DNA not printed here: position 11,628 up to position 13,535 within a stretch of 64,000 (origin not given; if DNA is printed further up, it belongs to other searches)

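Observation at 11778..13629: HerA/DUF87-type ATPase is translationally abutted to atpD-atpC, behind an epsilon subunit lacking its regulatory C-terminal domain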

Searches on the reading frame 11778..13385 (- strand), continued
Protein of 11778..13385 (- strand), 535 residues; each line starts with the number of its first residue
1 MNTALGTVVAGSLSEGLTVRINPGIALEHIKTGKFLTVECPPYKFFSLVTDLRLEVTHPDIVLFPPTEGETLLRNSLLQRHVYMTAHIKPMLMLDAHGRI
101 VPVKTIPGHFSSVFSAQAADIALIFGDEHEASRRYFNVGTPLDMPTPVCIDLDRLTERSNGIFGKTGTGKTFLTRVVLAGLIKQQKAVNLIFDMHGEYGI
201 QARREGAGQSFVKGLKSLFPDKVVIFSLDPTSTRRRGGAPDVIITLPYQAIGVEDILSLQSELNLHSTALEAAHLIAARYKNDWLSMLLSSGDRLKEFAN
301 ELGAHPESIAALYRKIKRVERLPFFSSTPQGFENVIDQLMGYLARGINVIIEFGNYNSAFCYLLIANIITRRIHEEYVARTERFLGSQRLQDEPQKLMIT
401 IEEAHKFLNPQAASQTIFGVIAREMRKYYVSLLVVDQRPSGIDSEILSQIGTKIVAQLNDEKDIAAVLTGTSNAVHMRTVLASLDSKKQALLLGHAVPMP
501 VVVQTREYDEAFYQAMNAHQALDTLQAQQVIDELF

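Call 35: search_protein_families(library=pfam, proteins=[L037:7760-9028:+, L044:9376-9990:+, L009:3089-3685:+, L050:11659-12891:+, L039:5911-6576:+], max_evalue=0.1)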
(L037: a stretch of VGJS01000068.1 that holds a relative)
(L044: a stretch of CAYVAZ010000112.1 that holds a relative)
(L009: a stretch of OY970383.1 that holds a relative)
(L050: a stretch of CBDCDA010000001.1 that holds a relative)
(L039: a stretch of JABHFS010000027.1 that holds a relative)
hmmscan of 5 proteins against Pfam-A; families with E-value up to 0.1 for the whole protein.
L037:7760-9028:+ (422 aa): 1 family
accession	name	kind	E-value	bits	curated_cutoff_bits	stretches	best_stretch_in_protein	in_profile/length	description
PF09376.16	NurA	-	1.8e-43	149.3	21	1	99-385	2-254/254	NurA domain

L044:9376-9990:+ (204 aa): 1 family
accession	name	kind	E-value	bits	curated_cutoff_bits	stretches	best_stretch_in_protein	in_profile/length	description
PF09378.16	HAS-barrel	-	0.0093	16.5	25.2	1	5-62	1-53/90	HAS barrel domain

L009:3089-3685:+ (198 aa): 1 family
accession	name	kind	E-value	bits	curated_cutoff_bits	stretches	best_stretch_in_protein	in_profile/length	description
PF09378.16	HAS-barrel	-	0.00083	19.8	25.2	1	31-88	25-81/90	HAS barrel domain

L050:11659-12891:+ (410 aa): 3 families
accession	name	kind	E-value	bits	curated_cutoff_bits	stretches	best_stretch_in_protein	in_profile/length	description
PF00149.33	Metallophos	-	9e-09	36.5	21.5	1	3-234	2-190/191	Calcineurin-like phosphoesterase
PF12850.12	Metallophos_2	-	0.0064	17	27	0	38-270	17-150/154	Calcineurin-like phosphoesterase superfamily domain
PF01261.30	AP_endonuc_2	-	0.085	13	31.1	0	36-118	69-155/249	Xylose isomerase-like TIM barrel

L039:5911-6576:+ (221 aa): 1 family
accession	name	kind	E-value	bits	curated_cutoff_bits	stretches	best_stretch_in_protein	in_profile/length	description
PF09378.16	HAS-barrel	-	3e-08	34.1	25.2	1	36-124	1-89/90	HAS barrel domain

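Call 36: predict_structure(alignment_id=A1)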
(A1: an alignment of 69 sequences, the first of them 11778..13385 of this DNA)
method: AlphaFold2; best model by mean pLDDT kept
length: 535 residues; sequences in the alignment: 69
mean_pLDDT: 93.6   pTM: 0.91
mean pLDDT of the five models: 93.6, 93.5, 93.0, 92.7, 92.4
residues with pLDDT >= 90: 469; 70-90: 53; 50-70: 13; < 50: 0
segments of 3 or more residues with pLDDT < 50: none
pLDDT, mean of each block of 10 residues (from residue 1): 91 96 92 93 95 94 93 91 96 95 96 96 95 96 95 98 96 97 97 95 82 95 97 93 95 92 92 96 95 95 96 95 88 82 98 95 95 95 97 97 95 88 92 98 96 97 97 92 93 97 96 87 70 81
secondary structure, 60 per line:
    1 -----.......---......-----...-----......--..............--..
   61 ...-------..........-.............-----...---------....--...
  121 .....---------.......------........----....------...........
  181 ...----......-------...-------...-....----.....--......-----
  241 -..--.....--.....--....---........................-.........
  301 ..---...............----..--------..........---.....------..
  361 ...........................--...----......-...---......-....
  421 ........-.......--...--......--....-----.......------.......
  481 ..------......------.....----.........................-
elements in order: E6-12 E16-21 E35-40 E43-56 H59-63 H71-80 E82-94 E100-102 E112-115 H118-125 E135-141 E148-151 H152-155 E160-163 H170-183 E188-193 E201-203 E211-213 H215-218 E223-227 H230-235 H253-257 H260-263 H267-290 H292-302 H306-320 H335-344 E348-352 H359-387 E397-402 H410-415 H417-428 E430-436 H444-449 E452-455 H461-467 H474-482 E489-494 E501-505 H510-534

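Call 40: fold_search(model_id=the predicted structure, library=pdb)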
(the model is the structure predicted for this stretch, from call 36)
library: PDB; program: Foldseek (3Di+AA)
matches with E <= 10: 1419; with E <= 0.001: 224
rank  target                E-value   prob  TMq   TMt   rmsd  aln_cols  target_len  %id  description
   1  9x1m_A                6.3e-27  1.00  0.67  0.63  10.7       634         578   16  The cryo-EM structure of HerA-NurA complex with AMPPNP and dsDNA from Thermococcus kodakarensis (released 2026-02-04)
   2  8wfd_C                7.7e-26  1.00  0.71  0.68   5.8       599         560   17  The cryo-EM structure of TdpAB in complex with AMPPNP and DNA (released 2025-01-22)
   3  8wj3_D                1.9e-25  1.00  0.64  0.68   6.1       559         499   20  Cryo-EM structure of a bacterial protein (released 2024-09-11)
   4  4d2i_B                2.4e-25  1.00  0.62  0.71   5.7       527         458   18  Crystal structure of the HerA hexameric DNA translocase from Sulfolobus solfataricus bound to AMP-PNP (released 2014-12-03)
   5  8wfd_E                2.5e-25  1.00  0.69  0.65   6.8       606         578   17  The cryo-EM structure of TdpAB in complex with AMPPNP and DNA (released 2025-01-22)
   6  8wld_A                2.5e-25  1.00  0.62  0.68   7.2       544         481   20  Cryo-EM structure of SIR2/HerA antiphage complex (released 2024-09-11)
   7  4d2i_A                4.5e-25  1.00  0.62  0.70   6.3       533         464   18  Crystal structure of the HerA hexameric DNA translocase from Sulfolobus solfataricus bound to AMP-PNP (released 2014-12-03)
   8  8wfd_F                7.5e-25  1.00  0.69  0.66   6.5       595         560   17  The cryo-EM structure of TdpAB in complex with AMPPNP and DNA (released 2025-01-22)
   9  8wfd_D                8.0e-25  1.00  0.69  0.65   6.7       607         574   17  The cryo-EM structure of TdpAB in complex with AMPPNP and DNA (released 2025-01-22)
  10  8wiv_D                2.0e-24  1.00  0.64  0.58   6.0       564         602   18  Cryo-EM structure of a bacterial protein (released 2024-09-11)
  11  8wod_O                3.7e-24  1.00  0.63  0.61   6.8       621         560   16  Cryo-EM structure of SIR2/HerA complex (released 2024-09-11)
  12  8wld_M                6.5e-24  1.00  0.66  0.54   5.9       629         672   16  Cryo-EM structure of SIR2/HerA antiphage complex (released 2024-09-11)
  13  8wet_A                7.3e-24  1.00  0.71  0.66   6.1       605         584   17  The cryo-EM structure of TdpAB complex (released 2025-01-22)
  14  9x1l_A                1.2e-23  1.00  0.57  0.53  11.8       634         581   17  The cryo-EM structure of HerA-NurA complex with AMPPNP from Thermococcus kodakarensis (released 2026-02-04)
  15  8wod_D                1.2e-23  1.00  0.64  0.69   6.2       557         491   18  Cryo-EM structure of SIR2/HerA complex (released 2024-09-11)
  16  8wfd_A                2.3e-23  1.00  0.70  0.67   6.4       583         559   18  The cryo-EM structure of TdpAB in complex with AMPPNP and DNA (released 2025-01-22)
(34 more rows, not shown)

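Call 46: find_homologous_proteins(query=L009:3089-3685:+)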
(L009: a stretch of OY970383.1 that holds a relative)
Query L009:3089-3685:+ (198 aa): 1463 proteins with E <= 0.001 among 1607 candidates; the best 120 are listed.
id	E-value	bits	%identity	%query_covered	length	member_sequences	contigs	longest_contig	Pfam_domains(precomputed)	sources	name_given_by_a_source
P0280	2.7e-129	446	100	100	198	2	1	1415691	-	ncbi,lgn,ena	-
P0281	1.1e-97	343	78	99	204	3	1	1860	-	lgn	-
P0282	3.3e-90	319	73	95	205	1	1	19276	-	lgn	-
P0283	1.2e-89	317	71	99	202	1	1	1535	-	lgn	-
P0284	1.8e-87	310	69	100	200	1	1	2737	-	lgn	-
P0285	2.9e-86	306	68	99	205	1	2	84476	-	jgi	jgi:hypothetical protein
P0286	3.1e-86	306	69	98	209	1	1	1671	-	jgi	jgi:hypothetical protein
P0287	1.5e-84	300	65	98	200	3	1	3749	-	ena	-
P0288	1.5e-83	297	66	98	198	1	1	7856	-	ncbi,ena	-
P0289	5.1e-83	296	66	99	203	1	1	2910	-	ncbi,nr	ncbi:MAG: hypothetical protein Q8Q25_02440 [bacterium]|nr:hypothetical protein [bacterium]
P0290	1.0e-82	295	66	99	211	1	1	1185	-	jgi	jgi:hypothetical protein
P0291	5.0e-81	289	65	97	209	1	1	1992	-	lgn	-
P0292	5.5e-81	289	62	97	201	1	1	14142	-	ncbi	-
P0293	2.2e-80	287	61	99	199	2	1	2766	-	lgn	-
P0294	3.2e-80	286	64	99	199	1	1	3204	-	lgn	-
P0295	4.1e-80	286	62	97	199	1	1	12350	PF09378.17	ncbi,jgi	jgi:hypothetical protein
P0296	4.2e-80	286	61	99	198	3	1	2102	PF09378.17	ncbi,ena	-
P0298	6.3e-80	285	62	99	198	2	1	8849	PF09378.17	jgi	jgi:HAS barrel domain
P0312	1.0e-78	281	63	98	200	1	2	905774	PF09378.17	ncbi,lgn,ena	-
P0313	1.1e-78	281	64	100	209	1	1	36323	PF09378.17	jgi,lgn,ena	-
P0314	1.2e-78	281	62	97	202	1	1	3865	PF09378.17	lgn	-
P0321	3.3e-78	280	61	98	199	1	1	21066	PF09378.17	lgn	-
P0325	8.9e-78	278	62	99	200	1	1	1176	PF09378.17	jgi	-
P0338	3.6e-77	276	62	98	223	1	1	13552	PF09378.17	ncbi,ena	-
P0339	4.3e-77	276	63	98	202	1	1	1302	PF09378.17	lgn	-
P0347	7.7e-77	275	61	96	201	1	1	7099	PF09378.17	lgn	-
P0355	1.1e-76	275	62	97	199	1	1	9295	PF09378.17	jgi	jgi:hypothetical protein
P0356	1.3e-76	275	61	98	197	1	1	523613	-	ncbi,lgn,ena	-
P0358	1.5e-76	274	61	98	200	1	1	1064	PF09378.17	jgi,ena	-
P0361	2.6e-76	274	62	96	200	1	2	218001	PF09378.17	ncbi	ncbi:MAG: hypothetical protein AB7R69_06255 [Candidatus Babeliales bacterium]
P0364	3.2e-76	273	61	99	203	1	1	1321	PF09378.17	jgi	jgi:hypothetical protein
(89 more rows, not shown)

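Call 47: find_encoding_contigs(protein=P0312, flank=7000, max_places=1)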
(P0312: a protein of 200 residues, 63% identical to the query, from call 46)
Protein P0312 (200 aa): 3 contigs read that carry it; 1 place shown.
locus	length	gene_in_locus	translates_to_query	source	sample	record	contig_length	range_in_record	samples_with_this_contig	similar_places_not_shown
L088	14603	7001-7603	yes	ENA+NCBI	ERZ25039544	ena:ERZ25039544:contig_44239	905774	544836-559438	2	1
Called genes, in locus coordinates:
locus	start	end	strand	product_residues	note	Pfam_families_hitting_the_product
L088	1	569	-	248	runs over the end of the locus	PF01416:PseudoU_synth_1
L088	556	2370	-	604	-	PF00009:GTP_EFTU, PF03144:GTP_EFTU_D2, PF22042:EF-G_D2, PF00679:EFG_C, PF21018:BipA_C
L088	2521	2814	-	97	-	PF01084:Ribosomal_S18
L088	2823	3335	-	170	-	PF01250:Ribosomal_S6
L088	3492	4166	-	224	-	PF12844:HTH_19, PF01381:HTH_3, PF13443:HTH_26, PF00717:Peptidase_S24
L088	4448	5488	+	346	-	-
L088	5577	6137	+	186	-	-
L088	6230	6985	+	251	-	PF01351:RNase_HII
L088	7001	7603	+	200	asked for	PF09378:HAS-barrel (faint)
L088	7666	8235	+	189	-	-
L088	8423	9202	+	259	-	-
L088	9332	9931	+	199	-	-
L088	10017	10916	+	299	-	PF13401:AAA_22 (faint), PF02881:SRP54_N, PF06414:Zeta_toxin (weak), PF00448:SRP54, PF01656:CbiA (faint)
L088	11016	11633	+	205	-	-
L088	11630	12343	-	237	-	PF03193:RsgA_GTPase (faint), PF00005:ABC_tran, PF13304:AAA_21 (weak)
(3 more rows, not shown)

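Call 48: find_encoding_contigs(protein=P0356, flank=7000, max_places=1)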
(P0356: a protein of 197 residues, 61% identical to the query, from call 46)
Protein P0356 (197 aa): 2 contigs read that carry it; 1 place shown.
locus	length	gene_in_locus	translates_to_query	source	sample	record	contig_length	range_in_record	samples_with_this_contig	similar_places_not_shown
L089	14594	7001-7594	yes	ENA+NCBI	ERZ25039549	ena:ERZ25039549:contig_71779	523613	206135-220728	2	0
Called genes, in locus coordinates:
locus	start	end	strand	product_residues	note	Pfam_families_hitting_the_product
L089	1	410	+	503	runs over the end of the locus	PF01676:Metalloenzyme, PF06415:iPGM_N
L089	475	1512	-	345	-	PF04053:B-prop_COPA_B_2nd (faint), PF23414:Beta-prop_EML_2 (faint), PF26550:Tricorn_2nd (faint), PF10282:Lactonase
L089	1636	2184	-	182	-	PF13302:Acetyltransf_3 (weak), PF00583:Acetyltransf_1, PF13673:Acetyltransf_10, PF13508:Acetyltransf_7, PF08445:FR47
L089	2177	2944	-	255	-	PF01416:PseudoU_synth_1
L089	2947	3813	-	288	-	PF00679:EFG_C, PF21018:BipA_C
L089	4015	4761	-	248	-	PF00009:GTP_EFTU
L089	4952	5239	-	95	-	PF01084:Ribosomal_S18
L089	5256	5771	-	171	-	PF01250:Ribosomal_S6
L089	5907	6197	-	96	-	PF00717:Peptidase_S24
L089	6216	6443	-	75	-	-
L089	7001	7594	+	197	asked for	-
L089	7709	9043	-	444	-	PF12796:Ank_2, PF13606:Ank_3 (faint), PF13637:Ank_4 (faint), PF13857:Ank_5 (faint), PF24521:Ank_KRIT1 (faint), PF00023:Ank (weak), PF12796:Ank_2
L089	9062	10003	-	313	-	PF03372:Exo_endo_phos, PF14529:Exo_endo_phos_2 (faint)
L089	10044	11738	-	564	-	PF13606:Ank_3 (faint), PF13637:Ank_4 (faint), PF13857:Ank_5 (faint), PF00023:Ank (faint), PF12796:Ank_2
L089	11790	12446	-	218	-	PF12796:Ank_2, PF00023:Ank, PF13637:Ank_4, PF13857:Ank_5, PF12796:Ank_2, PF00023:Ank, PF13606:Ank_3 (weak)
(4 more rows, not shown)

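Call 49: find_encoding_contigs(protein=P0361, flank=7000, max_places=1)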
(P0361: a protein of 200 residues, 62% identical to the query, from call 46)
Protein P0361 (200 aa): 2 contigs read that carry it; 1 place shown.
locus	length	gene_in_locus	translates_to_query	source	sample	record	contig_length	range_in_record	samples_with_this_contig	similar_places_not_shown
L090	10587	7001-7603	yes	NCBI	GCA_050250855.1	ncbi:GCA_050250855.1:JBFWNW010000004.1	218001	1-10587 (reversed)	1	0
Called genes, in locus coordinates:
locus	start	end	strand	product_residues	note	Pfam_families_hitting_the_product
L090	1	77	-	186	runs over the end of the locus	PF00583:Acetyltransf_1, PF13673:Acetyltransf_10, PF13508:Acetyltransf_7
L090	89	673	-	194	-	-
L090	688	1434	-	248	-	PF01416:PseudoU_synth_1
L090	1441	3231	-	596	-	PF00009:GTP_EFTU, PF22042:EF-G_D2, PF03144:GTP_EFTU_D2, PF00679:EFG_C, PF21018:BipA_C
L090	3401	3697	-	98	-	PF01084:Ribosomal_S18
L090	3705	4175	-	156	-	PF01250:Ribosomal_S6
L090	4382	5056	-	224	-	PF12844:HTH_19, PF01381:HTH_3, PF13443:HTH_26, PF00717:Peptidase_S24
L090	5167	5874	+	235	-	PF01351:RNase_HII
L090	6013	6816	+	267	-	-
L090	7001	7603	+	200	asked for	PF09378:HAS-barrel (faint)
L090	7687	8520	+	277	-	-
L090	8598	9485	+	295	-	PF02881:SRP54_N, PF13401:AAA_22 (faint), PF25199:nSTAND_NTPase5 (faint), PF00448:SRP54, PF13207:AAA_17 (weak)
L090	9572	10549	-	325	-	-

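Call 63: predict_structure(alignment_id=A3)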
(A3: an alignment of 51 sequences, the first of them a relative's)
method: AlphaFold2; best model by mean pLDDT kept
length: 198 residues; sequences in the alignment: 51
mean_pLDDT: 88.7   pTM: 0.82
mean pLDDT of the five models: 88.7, 88.3, 87.8, 87.4, 81.2
residues with pLDDT >= 90: 143; 70-90: 40; 50-70: 12; < 50: 3
segments of 3 or more residues with pLDDT < 50: 1-3
pLDDT, mean of each block of 10 residues (from residue 1): 74 95 88 94 95 70 69 80 86 94 91 94 93 93 93 95 93 95 94 90
secondary structure, 60 per line:
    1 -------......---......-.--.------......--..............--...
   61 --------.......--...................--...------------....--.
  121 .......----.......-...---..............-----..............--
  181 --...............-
elements in order: E8-13 E17-22 E34-39 E42-55 H69-75 H78-82 E83-96 E99-101 E114-117 H120-127 H132-138 H146-159 H165-178 H183-197

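Call 66: fold_search(model_id=the predicted structure, library=pdb)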
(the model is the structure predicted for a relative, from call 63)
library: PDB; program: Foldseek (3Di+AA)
matches with E <= 10: 662; with E <= 0.001: 50
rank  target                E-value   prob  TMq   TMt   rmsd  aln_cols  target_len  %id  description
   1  4d2i_B                1.7e-06  1.00  0.42  0.20   5.1       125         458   16  Crystal structure of the HerA hexameric DNA translocase from Sulfolobus solfataricus bound to AMP-PNP (released 2014-12-03)
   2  9x1m_A                3.1e-06  1.00  0.50  0.19   4.1       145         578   14  The cryo-EM structure of HerA-NurA complex with AMPPNP and dsDNA from Thermococcus kodakarensis (released 2026-02-04)
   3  9x1l_A                3.9e-06  1.00  0.47  0.18   4.8       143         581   15  The cryo-EM structure of HerA-NurA complex with AMPPNP from Thermococcus kodakarensis (released 2026-02-04)
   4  4d2i_A                1.0e-05  1.00  0.43  0.20   5.4       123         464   15  Crystal structure of the HerA hexameric DNA translocase from Sulfolobus solfataricus bound to AMP-PNP (released 2014-12-03)
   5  8yhx_A                1.4e-05  1.00  0.41  0.15   4.3       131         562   10  Cryo-EM structure of the trimeric HerA (released 2024-11-06)
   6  8xau_E                1.5e-05  1.00  0.41  0.15   4.3       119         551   15  Cryo-EM structure of HerA (released 2024-06-05)
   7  8xau_A                3.9e-05  1.00  0.41  0.15   4.5       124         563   14  Cryo-EM structure of HerA (released 2024-06-05)
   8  8wfd_A                6.0e-05  1.00  0.47  0.18   4.8       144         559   12  The cryo-EM structure of TdpAB in complex with AMPPNP and DNA (released 2025-01-22)
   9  9c1n_R                6.7e-05  1.00  0.44  0.16   3.2       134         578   13  HerA-DUF4297 assembly 2 (released 2025-06-04)
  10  8ziq_M                6.7e-05  1.00  0.45  0.17   3.0       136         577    7  HerA-DUF4297 complex with DNA (released 2025-03-12)
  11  8wfd_C                7.2e-05  1.00  0.46  0.18   4.7       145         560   10  The cryo-EM structure of TdpAB in complex with AMPPNP and DNA (released 2025-01-22)
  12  9c1m_Q                8.1e-05  1.00  0.46  0.17   2.3       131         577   13  HerA-DUF assembly 1 (released 2025-06-04)
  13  8xav_A                1.5e-04  1.00  0.39  0.15   4.6       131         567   16  Cryo-EM structure of an anti-phage defense complex (released 2024-06-05)
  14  8sub_O                1.6e-04  1.00  0.40  0.15   3.9       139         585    7  E. coli SIR2-HerA complex (dodecamer SIR2 pentamer HerA) (released 2023-12-27)
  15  8ziq_O                1.7e-04  1.00  0.46  0.17   3.1       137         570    6  HerA-DUF4297 complex with DNA (released 2025-03-12)
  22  8wfd_D                2.4e-04  1.00  0.45  0.17   5.0       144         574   10  The cryo-EM structure of TdpAB in complex with AMPPNP and DNA (released 2025-01-22)
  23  8wfd_F                2.9e-04  1.00  0.48  0.19   3.6       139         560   13  The cryo-EM structure of TdpAB in complex with AMPPNP and DNA (released 2025-01-22)
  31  8wfd_E                3.7e-04  1.00  0.46  0.17   4.7       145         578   10  The cryo-EM structure of TdpAB in complex with AMPPNP and DNA (released 2025-01-22)
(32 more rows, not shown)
